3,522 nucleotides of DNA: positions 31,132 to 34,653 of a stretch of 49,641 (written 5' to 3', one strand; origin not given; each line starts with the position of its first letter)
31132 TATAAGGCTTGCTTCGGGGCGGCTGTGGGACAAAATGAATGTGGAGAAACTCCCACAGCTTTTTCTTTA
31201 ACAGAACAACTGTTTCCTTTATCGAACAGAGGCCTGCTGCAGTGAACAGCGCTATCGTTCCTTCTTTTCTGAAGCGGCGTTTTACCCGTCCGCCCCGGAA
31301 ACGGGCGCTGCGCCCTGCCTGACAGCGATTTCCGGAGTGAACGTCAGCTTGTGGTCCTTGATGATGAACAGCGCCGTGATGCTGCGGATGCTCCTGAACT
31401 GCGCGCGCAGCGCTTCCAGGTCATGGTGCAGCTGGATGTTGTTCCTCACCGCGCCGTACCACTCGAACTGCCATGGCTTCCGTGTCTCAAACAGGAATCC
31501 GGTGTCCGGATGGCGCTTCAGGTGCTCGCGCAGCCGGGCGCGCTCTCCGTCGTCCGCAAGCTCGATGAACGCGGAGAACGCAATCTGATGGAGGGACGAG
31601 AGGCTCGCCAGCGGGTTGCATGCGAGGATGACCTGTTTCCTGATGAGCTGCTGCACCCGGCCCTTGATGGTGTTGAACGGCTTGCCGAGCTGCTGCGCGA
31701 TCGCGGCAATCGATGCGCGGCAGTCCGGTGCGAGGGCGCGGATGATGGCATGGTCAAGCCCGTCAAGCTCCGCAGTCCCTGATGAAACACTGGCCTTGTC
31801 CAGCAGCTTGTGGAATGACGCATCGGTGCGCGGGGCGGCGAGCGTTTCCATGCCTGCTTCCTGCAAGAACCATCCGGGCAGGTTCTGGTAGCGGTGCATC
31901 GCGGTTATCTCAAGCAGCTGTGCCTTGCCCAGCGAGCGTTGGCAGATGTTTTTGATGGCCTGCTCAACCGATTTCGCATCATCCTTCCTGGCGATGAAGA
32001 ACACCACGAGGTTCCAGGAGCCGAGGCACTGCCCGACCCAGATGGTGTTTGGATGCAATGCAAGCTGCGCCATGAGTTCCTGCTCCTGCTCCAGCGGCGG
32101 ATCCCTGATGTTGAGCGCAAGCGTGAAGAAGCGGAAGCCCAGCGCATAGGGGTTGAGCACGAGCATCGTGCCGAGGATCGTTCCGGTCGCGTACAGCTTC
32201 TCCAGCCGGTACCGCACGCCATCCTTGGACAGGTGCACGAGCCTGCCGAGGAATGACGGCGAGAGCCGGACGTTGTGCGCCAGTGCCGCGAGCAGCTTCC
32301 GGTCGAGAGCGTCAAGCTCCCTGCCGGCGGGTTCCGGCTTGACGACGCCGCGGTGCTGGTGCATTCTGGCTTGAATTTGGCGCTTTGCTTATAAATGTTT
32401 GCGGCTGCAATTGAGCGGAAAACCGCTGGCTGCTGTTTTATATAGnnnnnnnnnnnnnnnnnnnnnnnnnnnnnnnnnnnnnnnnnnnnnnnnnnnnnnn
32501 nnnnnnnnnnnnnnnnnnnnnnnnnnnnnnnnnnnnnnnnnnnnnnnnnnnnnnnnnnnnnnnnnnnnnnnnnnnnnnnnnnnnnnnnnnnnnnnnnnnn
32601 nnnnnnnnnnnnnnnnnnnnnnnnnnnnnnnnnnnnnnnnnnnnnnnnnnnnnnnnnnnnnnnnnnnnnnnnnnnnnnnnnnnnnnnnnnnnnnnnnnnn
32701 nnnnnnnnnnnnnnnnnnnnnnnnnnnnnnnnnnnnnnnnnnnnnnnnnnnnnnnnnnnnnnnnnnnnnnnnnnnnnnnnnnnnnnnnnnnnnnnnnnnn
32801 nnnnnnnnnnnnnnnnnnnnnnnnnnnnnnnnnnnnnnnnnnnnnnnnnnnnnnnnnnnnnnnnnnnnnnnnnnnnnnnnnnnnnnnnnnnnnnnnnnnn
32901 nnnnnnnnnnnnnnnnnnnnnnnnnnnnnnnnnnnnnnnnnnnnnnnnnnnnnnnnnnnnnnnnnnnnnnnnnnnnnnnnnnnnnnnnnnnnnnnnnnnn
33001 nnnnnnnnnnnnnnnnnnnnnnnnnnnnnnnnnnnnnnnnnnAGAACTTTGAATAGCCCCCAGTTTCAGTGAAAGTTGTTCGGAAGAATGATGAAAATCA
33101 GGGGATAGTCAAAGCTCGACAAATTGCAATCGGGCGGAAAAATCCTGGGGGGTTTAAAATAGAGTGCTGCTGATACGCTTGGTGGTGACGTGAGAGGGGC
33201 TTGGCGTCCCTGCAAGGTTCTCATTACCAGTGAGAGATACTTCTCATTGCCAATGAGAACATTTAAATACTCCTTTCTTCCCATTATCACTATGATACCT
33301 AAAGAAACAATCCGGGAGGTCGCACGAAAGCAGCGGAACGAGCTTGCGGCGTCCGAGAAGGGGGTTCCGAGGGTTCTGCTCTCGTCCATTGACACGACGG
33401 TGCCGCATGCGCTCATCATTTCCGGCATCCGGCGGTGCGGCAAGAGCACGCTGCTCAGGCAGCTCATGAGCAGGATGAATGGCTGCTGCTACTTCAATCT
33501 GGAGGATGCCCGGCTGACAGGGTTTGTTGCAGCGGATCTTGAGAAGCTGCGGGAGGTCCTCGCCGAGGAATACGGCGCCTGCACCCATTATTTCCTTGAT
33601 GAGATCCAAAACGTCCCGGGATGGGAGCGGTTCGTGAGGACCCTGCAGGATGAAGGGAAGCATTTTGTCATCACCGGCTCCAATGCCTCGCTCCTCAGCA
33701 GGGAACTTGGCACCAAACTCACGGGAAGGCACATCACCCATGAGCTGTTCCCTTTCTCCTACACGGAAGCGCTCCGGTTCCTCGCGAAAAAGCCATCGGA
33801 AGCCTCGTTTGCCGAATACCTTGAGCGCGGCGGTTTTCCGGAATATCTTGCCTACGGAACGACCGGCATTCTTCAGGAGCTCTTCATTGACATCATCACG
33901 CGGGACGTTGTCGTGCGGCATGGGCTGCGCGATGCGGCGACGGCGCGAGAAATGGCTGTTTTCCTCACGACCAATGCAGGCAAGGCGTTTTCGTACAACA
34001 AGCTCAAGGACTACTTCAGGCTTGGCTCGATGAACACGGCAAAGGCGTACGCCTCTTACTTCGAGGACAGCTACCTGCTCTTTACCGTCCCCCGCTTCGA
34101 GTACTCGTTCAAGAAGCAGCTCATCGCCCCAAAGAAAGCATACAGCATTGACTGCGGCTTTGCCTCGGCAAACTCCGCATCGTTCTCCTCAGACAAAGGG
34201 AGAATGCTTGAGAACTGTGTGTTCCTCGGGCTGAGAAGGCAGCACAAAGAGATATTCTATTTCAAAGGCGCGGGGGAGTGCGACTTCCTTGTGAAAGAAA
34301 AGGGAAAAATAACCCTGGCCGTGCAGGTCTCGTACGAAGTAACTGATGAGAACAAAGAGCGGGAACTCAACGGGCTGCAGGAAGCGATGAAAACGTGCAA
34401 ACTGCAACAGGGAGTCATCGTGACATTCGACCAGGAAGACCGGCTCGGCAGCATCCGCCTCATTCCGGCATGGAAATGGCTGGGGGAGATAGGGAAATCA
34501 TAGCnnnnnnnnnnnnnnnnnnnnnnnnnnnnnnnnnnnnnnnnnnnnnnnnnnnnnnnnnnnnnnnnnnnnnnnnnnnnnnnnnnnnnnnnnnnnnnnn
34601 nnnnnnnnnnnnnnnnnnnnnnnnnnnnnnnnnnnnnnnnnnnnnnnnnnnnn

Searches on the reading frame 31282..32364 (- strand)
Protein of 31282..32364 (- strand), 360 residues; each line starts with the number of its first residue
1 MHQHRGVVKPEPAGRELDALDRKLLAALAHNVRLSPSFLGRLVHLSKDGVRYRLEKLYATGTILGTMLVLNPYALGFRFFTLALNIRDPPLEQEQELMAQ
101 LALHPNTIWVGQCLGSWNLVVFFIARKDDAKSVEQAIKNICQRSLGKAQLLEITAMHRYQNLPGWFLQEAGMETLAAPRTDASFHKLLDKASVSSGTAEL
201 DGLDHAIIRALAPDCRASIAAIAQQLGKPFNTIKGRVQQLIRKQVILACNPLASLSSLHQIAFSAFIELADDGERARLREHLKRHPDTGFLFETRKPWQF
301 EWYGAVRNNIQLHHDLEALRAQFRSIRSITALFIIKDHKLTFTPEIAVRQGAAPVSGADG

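Call 8: search_protein_families(library=pfam, proteins=[window:31282-32364:-], max_evalue=0.001)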
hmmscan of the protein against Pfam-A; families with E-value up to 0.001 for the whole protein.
window:31282-32364:- (360 aa): 2 families
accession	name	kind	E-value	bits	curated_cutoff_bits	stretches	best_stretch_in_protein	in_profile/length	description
PF13404.12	HTH_AsnC-type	-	3.1e-20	72.1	27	2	17-57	1-41/42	AsnC-type helix-turn-helix domain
PF13412.12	HTH_24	-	1.5e-12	47.4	21.9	2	200-246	1-47/48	Winged helix-turn-helix DNA-binding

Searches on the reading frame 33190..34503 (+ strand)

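Call 8: search_protein_families(library=pfam, proteins=[window:33190-34503:+], max_evalue=0.001)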
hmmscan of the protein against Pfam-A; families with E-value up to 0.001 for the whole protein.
window:33190-34503:+ (437 aa): 4 families
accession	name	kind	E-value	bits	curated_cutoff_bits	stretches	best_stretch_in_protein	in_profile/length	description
PF13173.12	AAA_14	-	1.3e-33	116.2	27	1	74-195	4-129/129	AAA domain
PF13635.12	DUF4143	-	1.6e-18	67.4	28.1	1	238-382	2-159/160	Domain of unknown function (DUF4143)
PF01637.24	ATPase_2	-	3.2e-05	24.3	33.2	0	65-99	13-47/225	ATPase domain predominantly from Archaea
PF13238.12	AAA_18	-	0.00051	20.9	29.4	0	76-170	2-86/128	AAA domain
